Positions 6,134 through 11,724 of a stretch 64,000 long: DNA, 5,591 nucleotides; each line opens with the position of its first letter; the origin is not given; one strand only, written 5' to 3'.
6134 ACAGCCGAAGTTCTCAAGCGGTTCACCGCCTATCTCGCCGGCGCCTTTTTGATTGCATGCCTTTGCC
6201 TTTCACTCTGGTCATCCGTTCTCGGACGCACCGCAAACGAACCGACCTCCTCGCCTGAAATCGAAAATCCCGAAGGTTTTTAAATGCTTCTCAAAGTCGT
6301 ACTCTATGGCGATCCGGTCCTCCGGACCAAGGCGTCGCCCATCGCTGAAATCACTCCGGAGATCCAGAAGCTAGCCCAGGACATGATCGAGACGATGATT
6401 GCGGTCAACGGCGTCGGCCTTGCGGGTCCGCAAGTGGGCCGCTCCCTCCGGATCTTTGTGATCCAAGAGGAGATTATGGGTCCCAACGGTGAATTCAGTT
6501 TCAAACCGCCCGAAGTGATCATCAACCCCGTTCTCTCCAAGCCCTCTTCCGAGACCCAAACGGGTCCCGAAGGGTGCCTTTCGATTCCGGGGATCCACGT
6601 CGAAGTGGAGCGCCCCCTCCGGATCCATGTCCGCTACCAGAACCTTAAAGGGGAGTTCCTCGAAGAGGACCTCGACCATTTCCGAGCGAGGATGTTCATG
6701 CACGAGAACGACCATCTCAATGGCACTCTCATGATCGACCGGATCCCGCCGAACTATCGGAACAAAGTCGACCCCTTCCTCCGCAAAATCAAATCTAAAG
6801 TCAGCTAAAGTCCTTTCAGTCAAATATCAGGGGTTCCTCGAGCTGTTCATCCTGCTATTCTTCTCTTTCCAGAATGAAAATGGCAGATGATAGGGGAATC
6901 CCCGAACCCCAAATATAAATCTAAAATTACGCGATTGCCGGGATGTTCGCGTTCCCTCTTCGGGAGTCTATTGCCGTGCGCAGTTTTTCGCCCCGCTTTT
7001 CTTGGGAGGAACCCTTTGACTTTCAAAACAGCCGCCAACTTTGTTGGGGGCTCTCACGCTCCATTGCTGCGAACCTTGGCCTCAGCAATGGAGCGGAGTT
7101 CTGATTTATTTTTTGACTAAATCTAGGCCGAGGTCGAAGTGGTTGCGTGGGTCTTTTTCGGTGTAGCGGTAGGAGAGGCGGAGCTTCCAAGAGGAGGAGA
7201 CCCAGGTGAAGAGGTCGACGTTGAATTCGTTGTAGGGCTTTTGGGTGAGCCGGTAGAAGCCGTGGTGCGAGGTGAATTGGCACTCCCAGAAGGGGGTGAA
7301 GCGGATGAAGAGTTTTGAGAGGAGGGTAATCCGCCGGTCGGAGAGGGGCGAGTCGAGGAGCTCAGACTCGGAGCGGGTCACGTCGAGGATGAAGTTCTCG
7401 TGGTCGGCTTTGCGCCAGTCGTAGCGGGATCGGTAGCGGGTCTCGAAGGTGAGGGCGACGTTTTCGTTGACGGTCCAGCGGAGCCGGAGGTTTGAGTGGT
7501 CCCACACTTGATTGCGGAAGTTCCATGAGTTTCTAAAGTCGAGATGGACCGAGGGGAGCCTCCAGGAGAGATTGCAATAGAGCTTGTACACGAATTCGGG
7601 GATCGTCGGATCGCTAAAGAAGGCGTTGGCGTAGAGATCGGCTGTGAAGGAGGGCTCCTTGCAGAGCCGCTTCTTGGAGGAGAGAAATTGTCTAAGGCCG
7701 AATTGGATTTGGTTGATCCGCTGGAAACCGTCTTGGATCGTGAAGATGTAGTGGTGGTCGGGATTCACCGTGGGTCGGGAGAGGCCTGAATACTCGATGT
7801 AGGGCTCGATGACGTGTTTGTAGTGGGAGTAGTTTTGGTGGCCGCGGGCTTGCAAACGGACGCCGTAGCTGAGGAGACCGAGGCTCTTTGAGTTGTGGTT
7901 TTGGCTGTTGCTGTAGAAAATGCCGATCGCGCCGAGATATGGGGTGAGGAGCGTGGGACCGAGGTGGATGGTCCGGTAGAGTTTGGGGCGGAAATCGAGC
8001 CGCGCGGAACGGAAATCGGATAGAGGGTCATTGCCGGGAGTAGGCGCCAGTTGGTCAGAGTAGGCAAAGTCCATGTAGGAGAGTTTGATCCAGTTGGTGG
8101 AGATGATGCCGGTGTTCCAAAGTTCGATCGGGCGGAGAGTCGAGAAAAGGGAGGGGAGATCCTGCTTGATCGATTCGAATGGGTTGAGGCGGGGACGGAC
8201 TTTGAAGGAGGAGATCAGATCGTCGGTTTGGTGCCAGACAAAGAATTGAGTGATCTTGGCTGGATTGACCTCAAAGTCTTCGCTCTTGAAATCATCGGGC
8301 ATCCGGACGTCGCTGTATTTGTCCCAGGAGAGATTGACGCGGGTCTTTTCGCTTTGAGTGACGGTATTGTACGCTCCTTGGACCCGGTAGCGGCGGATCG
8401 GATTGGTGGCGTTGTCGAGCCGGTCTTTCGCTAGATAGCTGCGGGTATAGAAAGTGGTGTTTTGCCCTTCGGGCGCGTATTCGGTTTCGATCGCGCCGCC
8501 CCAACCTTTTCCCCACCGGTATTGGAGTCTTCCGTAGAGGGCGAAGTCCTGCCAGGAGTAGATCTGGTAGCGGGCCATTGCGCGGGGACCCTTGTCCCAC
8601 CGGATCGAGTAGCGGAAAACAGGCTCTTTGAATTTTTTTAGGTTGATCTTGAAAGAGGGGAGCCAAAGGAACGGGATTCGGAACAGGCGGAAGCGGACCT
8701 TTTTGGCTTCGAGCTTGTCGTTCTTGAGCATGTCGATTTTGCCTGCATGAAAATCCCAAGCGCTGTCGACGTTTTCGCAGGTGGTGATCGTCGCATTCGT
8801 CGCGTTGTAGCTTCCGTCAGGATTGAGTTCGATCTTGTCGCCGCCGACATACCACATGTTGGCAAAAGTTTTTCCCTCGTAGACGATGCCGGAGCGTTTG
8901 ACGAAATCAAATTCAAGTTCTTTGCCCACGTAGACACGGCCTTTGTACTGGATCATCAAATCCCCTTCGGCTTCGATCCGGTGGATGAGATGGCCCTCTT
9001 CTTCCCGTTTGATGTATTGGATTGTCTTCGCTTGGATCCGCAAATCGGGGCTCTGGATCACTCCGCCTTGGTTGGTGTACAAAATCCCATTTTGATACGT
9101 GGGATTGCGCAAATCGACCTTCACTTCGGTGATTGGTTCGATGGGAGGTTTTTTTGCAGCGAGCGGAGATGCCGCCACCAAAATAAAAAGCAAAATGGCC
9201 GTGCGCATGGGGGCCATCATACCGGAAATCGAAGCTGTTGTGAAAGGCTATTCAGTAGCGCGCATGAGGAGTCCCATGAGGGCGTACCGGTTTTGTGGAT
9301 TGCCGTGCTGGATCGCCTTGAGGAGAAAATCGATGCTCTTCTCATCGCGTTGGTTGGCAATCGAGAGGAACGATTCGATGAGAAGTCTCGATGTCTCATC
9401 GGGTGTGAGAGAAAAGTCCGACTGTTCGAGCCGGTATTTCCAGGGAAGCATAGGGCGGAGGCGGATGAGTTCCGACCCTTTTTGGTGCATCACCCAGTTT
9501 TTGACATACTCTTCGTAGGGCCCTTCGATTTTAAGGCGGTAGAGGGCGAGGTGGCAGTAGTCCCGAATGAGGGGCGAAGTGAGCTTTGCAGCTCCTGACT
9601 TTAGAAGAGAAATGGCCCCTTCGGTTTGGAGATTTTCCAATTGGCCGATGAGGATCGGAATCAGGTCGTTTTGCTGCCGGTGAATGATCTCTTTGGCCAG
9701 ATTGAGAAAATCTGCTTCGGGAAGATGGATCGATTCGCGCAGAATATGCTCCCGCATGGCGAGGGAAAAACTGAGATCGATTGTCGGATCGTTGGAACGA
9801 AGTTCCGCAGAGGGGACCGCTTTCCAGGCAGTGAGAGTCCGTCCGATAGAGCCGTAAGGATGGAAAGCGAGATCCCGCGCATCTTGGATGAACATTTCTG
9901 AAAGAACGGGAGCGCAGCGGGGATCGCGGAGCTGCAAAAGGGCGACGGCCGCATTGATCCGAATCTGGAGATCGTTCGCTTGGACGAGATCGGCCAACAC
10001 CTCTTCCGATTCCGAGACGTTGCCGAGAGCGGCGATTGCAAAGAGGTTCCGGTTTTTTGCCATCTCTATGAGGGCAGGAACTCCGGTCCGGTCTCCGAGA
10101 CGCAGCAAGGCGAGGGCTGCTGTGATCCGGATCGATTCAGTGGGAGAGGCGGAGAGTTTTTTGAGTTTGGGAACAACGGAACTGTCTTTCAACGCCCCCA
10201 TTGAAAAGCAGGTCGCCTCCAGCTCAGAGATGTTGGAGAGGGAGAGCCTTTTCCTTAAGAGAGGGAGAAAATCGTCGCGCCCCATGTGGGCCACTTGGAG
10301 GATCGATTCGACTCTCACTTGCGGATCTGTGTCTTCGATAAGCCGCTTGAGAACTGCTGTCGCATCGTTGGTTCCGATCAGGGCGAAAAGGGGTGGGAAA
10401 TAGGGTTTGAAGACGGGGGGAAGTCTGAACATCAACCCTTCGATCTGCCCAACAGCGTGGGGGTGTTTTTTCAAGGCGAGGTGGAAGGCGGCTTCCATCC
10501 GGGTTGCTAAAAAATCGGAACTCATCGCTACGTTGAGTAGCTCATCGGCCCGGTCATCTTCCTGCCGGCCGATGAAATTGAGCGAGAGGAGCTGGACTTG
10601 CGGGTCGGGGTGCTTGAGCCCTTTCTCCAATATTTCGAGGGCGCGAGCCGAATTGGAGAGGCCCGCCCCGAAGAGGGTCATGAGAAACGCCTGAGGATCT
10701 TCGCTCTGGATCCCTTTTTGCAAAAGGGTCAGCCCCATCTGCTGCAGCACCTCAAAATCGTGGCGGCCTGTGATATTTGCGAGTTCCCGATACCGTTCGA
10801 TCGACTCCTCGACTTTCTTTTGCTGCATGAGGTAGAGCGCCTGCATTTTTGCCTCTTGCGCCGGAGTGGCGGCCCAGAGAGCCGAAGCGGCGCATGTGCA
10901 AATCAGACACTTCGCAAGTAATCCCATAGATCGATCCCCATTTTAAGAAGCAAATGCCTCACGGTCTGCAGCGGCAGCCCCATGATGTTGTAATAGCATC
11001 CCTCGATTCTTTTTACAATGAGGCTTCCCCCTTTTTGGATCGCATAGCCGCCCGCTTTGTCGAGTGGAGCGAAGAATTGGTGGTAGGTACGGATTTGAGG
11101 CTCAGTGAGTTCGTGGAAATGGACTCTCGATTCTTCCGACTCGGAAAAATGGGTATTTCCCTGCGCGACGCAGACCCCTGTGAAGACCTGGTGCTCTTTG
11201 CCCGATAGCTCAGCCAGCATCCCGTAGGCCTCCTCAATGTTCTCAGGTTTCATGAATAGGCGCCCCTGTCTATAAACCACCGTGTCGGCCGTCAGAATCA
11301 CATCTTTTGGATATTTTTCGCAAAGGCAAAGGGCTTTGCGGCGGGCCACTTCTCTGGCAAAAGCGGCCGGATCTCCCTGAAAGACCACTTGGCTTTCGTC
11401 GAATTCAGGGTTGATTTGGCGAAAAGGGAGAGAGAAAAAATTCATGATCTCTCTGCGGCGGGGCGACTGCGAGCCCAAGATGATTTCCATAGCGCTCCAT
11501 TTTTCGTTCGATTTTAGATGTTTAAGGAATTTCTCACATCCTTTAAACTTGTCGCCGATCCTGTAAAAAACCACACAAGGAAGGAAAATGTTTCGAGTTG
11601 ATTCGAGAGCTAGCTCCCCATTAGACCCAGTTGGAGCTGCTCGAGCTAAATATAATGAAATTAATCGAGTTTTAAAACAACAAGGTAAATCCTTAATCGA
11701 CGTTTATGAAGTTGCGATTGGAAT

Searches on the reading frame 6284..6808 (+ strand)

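Call 34: search_protein_families(library=pfam, proteins=[window:6284-6808:+], max_evalue=0.001)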
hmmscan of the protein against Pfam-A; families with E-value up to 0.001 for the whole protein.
window:6284-6808:+ (174 aa): 1 family
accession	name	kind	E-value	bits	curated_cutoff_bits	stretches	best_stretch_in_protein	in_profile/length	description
PF01327.26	Pep_deformylase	-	5.3e-49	166.2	22.8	1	3-157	2-153/156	Polypeptide deformylase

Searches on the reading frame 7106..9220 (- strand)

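Call 34: search_protein_families(library=pfam, proteins=[window:7106-9220:-], max_evalue=0.001)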
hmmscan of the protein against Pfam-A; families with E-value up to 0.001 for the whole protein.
window:7106-9220:- (704 aa): 0 families

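Call 46: search_protein_families(library=ncbifam, proteins=[window:7106-9220:-], max_evalue=0.01)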
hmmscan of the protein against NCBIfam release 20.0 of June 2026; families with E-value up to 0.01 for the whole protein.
window:7106-9220:- (704 aa): 2 families
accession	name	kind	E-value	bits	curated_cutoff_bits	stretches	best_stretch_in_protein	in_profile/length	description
NF052235.1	CT351_fam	equivalog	2.5e-93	313.8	900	1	44-703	22-672/674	CT351 family outer membrane beta-barrel protein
NF002997.0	PRK03761.1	equivalog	3.6e-06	25.4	683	1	19-327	40-356/783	LPS assembly protein LptD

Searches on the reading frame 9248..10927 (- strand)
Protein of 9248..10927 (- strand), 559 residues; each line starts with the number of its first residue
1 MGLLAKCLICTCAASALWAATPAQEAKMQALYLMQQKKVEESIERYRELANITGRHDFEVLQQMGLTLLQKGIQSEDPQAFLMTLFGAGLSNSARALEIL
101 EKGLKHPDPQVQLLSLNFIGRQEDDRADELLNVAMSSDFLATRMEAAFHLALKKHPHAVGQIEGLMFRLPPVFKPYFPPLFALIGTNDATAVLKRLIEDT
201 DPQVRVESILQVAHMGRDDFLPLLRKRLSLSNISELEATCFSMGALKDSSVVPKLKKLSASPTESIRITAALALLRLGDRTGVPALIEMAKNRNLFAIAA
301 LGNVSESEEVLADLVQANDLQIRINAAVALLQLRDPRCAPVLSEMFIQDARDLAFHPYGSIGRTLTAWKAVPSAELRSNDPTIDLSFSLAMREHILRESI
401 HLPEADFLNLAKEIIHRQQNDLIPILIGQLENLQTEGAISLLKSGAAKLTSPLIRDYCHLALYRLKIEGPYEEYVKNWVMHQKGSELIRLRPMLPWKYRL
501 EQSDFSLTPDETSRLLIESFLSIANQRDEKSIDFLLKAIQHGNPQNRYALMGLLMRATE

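Call 34: search_protein_families(library=pfam, proteins=[window:9248-10927:-], max_evalue=0.001)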
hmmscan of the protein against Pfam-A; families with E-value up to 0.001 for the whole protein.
window:9248-10927:- (559 aa): 3 families
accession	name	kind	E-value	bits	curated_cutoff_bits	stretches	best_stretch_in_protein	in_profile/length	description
PF13646.12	HEAT_2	-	1.1e-24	87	27.7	2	238-292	19-73/88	HEAT repeats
PF03130.22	HEAT_PBS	-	1.2e-07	31.9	20.9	0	266-290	1-25/27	PBS lyase HEAT-like repeat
PF02985.28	HEAT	-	5.8e-07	29.6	23.5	0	251-278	1-28/31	HEAT repeat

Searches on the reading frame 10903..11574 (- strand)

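Call 34: search_protein_families(library=pfam, proteins=[window:10903-11574:-], max_evalue=0.001)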
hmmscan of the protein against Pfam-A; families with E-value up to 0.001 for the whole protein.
window:10903-11574:- (223 aa): 1 family
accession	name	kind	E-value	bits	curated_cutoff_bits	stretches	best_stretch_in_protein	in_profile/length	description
PF02545.19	Maf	-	9.8e-53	179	27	1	30-211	1-186/187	Maf-like protein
